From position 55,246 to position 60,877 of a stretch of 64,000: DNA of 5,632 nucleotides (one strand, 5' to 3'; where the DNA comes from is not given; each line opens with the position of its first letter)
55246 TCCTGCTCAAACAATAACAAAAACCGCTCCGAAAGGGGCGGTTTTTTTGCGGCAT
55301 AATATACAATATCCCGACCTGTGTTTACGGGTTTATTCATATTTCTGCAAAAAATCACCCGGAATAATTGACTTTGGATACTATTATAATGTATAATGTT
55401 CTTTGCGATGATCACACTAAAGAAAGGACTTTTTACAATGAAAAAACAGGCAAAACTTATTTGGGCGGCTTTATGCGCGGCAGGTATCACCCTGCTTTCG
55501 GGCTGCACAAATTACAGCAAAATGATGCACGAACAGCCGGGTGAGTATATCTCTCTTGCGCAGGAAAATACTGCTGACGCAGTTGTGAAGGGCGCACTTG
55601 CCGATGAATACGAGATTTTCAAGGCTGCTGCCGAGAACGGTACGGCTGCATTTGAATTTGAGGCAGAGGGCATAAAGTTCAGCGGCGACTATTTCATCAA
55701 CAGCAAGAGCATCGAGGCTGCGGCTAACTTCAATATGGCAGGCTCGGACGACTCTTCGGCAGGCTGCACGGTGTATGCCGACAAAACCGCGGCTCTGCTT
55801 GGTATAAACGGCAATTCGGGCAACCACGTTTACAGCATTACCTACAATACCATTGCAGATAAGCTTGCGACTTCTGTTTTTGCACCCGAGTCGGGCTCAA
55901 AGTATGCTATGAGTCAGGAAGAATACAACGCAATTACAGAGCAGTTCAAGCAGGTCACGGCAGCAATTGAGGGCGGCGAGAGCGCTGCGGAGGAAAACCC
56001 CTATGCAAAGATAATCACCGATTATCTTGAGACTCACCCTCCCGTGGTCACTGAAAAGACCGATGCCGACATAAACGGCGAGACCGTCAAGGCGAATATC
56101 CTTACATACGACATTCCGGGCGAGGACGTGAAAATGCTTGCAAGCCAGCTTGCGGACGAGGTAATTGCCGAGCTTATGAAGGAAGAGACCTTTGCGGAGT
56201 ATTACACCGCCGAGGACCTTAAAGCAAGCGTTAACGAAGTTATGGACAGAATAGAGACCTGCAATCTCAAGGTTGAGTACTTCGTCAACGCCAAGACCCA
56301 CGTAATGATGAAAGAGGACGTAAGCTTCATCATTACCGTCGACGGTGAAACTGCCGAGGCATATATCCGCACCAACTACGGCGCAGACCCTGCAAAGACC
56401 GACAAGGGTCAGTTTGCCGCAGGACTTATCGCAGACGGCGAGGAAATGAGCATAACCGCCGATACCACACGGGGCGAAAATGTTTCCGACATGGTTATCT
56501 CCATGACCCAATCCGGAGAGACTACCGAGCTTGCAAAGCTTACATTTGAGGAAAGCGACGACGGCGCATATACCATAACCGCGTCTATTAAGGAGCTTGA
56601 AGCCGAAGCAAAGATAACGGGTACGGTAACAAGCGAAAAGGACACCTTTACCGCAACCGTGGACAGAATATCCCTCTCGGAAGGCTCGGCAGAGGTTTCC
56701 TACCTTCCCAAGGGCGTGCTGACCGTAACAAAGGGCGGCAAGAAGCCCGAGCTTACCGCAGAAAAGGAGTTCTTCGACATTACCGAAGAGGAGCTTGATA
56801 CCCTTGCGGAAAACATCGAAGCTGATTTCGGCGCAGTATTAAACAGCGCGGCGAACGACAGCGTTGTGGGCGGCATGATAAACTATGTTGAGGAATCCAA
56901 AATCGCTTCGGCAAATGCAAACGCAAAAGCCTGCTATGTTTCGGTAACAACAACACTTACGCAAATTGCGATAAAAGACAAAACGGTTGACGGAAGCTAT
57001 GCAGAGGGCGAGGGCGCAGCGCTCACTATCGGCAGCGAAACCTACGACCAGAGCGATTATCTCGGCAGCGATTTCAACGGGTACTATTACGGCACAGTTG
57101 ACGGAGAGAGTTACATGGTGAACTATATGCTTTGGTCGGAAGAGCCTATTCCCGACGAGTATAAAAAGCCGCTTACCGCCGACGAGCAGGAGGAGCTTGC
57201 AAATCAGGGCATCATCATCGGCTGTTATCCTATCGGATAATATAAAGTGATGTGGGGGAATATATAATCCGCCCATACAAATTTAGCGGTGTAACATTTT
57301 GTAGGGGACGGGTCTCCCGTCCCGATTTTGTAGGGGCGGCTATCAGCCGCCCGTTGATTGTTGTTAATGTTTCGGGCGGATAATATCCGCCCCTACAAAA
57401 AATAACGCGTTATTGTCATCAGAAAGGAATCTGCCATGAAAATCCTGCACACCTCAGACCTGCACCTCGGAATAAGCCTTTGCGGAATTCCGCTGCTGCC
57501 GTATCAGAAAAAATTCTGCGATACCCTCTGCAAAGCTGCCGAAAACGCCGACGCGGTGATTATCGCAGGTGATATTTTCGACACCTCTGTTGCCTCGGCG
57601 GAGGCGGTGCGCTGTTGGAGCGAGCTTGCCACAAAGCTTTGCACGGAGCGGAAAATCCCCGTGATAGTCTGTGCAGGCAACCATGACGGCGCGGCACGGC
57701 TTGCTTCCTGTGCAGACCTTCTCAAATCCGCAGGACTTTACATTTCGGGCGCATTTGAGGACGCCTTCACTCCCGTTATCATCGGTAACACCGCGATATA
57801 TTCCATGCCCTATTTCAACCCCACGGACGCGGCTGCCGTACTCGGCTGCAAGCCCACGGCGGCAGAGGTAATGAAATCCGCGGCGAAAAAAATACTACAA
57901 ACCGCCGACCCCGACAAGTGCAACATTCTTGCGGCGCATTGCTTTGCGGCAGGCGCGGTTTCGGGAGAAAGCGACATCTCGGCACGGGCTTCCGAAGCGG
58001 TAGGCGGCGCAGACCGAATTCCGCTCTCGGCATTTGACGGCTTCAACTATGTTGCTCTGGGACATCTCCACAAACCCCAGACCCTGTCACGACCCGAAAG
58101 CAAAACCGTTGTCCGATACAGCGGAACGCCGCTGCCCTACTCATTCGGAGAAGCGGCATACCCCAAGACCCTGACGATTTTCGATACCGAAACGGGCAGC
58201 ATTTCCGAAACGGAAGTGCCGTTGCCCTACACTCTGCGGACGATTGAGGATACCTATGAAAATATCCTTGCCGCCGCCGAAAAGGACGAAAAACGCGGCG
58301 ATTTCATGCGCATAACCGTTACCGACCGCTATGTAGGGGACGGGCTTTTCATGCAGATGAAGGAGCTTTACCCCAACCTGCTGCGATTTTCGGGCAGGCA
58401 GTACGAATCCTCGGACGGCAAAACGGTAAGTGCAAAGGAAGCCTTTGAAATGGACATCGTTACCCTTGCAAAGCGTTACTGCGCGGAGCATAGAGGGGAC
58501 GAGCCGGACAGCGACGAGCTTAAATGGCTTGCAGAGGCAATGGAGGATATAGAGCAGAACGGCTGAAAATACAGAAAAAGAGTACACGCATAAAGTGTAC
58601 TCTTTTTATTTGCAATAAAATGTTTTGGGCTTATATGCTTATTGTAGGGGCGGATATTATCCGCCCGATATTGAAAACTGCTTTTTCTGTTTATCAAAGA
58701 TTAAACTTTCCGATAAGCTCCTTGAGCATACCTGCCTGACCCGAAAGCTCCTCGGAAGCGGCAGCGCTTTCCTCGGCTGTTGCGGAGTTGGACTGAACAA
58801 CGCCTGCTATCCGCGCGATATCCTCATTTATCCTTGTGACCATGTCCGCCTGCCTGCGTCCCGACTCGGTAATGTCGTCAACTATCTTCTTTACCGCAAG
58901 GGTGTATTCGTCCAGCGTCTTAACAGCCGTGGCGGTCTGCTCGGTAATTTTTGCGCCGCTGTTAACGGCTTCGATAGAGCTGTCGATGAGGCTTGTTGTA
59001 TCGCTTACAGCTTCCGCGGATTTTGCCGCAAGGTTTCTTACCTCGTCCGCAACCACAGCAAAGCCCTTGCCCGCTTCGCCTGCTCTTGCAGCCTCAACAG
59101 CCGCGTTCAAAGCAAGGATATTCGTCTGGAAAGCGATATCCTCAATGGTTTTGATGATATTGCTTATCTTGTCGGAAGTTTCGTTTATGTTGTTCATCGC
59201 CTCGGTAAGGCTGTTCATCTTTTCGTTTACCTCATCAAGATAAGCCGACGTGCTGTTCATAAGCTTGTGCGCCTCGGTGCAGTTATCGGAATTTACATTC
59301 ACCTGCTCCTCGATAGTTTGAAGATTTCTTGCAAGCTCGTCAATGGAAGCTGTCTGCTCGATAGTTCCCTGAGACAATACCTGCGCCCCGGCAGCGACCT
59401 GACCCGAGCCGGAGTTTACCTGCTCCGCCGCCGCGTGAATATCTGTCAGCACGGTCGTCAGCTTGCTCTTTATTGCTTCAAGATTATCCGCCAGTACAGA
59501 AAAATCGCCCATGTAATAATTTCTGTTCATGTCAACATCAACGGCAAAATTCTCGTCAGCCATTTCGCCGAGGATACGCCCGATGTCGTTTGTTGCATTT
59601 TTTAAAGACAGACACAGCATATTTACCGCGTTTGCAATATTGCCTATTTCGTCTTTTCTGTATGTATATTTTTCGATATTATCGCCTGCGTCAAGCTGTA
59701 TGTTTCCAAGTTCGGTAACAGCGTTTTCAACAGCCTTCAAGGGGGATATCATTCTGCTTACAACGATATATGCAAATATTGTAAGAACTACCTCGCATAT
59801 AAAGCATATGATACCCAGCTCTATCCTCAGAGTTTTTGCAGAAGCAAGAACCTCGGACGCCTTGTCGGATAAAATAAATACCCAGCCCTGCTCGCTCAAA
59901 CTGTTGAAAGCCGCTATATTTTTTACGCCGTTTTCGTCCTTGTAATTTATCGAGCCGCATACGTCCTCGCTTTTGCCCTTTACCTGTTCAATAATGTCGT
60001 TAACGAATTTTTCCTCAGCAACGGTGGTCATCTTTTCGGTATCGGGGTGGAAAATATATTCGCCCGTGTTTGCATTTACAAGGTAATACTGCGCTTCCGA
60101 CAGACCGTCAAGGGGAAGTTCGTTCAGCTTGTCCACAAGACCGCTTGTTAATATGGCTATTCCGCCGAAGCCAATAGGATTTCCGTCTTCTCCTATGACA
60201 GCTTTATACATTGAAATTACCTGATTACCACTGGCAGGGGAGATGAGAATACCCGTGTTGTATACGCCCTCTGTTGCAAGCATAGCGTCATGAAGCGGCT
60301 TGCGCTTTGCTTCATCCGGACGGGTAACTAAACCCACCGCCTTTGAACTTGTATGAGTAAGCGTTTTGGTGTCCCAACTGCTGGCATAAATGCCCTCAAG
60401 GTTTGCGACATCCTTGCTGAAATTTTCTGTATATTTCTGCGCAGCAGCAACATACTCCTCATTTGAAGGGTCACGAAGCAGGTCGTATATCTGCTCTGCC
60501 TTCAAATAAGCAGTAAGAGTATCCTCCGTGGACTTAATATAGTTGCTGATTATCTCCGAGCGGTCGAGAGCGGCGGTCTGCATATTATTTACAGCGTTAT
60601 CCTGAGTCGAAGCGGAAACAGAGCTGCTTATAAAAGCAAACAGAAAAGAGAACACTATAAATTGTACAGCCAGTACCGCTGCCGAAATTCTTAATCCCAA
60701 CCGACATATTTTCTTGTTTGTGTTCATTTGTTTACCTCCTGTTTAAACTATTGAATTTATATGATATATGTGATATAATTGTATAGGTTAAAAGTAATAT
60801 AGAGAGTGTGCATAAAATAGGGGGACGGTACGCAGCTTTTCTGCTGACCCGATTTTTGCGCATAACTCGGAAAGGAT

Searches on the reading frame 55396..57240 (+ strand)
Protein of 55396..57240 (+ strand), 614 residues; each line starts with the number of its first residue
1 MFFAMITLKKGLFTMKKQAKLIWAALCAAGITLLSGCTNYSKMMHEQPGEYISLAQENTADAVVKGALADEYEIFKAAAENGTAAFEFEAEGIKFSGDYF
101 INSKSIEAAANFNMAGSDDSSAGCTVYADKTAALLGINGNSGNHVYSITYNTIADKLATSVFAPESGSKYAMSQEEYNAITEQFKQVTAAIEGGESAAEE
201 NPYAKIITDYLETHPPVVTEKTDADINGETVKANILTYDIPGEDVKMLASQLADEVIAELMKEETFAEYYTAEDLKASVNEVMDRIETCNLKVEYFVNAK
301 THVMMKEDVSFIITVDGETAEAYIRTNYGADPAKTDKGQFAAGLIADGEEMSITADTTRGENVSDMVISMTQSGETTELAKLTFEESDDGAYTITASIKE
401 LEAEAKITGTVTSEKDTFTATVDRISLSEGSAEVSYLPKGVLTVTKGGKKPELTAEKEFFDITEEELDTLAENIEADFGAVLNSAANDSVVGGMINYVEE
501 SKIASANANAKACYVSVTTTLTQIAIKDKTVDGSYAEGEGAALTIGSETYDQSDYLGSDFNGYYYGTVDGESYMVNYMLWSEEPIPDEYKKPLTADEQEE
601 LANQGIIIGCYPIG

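Call 8: search_protein_families(library=pfam, proteins=[window:55396-57240:+])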
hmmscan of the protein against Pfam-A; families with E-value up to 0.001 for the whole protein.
window:55396-57240:+ (614 aa): 0 families

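Call 29: search_protein_families(library=pfam, proteins=[window:55396-57240:+], max_evalue=0.001)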
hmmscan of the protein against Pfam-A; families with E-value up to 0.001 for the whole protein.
window:55396-57240:+ (614 aa): 0 families

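Call 31: find_encoding_contigs(protein=window:55396-57240:+, flank=10000, max_places=10)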
Protein window:55396-57240:+ (614 aa): 2 contigs read that carry it; 2 places shown.
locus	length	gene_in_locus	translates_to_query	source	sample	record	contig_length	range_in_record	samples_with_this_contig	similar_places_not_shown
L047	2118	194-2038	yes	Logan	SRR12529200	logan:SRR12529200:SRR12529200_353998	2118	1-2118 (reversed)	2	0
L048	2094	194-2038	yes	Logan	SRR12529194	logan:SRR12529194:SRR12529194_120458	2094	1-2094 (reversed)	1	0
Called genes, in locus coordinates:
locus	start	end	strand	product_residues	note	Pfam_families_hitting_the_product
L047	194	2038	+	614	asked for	-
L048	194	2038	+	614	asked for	-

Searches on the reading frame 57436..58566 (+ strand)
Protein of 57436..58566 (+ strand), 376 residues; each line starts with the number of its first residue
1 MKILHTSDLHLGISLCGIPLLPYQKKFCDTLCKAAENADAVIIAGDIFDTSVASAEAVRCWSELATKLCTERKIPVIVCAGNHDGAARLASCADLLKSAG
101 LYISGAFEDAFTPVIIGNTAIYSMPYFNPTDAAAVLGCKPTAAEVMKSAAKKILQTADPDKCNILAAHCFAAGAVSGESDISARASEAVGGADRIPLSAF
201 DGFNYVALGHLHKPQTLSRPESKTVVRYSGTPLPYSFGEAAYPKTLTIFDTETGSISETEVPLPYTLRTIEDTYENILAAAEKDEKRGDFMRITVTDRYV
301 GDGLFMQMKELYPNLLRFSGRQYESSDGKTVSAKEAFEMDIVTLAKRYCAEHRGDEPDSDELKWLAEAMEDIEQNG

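Call 8: search_protein_families(library=pfam, proteins=[window:57436-58566:+])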
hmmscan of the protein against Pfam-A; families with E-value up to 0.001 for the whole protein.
window:57436-58566:+ (376 aa): 3 families
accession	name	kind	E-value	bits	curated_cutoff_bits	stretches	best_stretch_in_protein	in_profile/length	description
PF00149.33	Metallophos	-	1.7e-13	51.9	21.5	1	1-214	1-191/191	Calcineurin-like phosphoesterase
PF12320.13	SbcD_C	-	4.9e-08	33.7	24.4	1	266-352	4-93/94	Type 5 capsule protein repressor C-terminal domain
PF12850.12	Metallophos_2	-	9.1e-08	32.7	27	1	1-95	1-70/154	Calcineurin-like phosphoesterase superfamily domain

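Call 30: find_encoding_contigs(protein=window:57436-58566:+, flank=10000, max_places=10)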
Protein window:57436-58566:+ (376 aa): 3 contigs read that carry it; 1 place shown.
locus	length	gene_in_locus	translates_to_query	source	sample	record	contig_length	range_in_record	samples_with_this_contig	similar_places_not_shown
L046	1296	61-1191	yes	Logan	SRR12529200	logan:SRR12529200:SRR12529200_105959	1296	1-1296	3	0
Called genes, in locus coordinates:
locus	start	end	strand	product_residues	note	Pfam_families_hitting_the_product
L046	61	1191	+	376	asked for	PF00149:Metallophos, PF12850:Metallophos_2 (faint), PF12320:SbcD_C (weak)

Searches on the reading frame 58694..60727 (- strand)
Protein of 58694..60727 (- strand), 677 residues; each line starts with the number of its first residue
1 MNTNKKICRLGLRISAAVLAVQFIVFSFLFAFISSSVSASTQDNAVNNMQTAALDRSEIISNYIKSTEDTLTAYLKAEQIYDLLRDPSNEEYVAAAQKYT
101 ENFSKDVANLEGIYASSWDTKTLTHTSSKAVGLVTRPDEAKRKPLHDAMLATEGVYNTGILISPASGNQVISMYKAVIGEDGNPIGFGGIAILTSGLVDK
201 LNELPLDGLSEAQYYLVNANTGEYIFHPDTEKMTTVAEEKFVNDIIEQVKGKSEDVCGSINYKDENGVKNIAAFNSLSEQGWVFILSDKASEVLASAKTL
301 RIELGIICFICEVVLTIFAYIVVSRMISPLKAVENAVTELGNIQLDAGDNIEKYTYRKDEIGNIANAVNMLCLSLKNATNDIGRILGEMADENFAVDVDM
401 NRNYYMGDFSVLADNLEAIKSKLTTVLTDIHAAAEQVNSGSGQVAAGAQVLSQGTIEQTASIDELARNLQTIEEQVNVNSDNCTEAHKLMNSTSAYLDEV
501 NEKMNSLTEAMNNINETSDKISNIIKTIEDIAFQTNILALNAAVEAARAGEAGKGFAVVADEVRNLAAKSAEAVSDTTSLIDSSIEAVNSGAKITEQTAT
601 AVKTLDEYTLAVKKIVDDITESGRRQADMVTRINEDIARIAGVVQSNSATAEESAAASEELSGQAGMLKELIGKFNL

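Call 8: search_protein_families(library=pfam, proteins=[window:58694-60727:-])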
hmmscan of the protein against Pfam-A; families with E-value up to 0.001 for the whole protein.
window:58694-60727:- (677 aa): 2 families
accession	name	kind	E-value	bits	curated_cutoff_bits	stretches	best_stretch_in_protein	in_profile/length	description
PF00015.26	MCPsignal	-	2.7e-39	135.2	34.6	1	498-643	12-171/172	Methyl-accepting chemotaxis protein (MCP) signalling domain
PF06103.16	DUF948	-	0.00049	20.7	37.2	1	460-524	26-87/89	Bacterial protein of unknown function (DUF948)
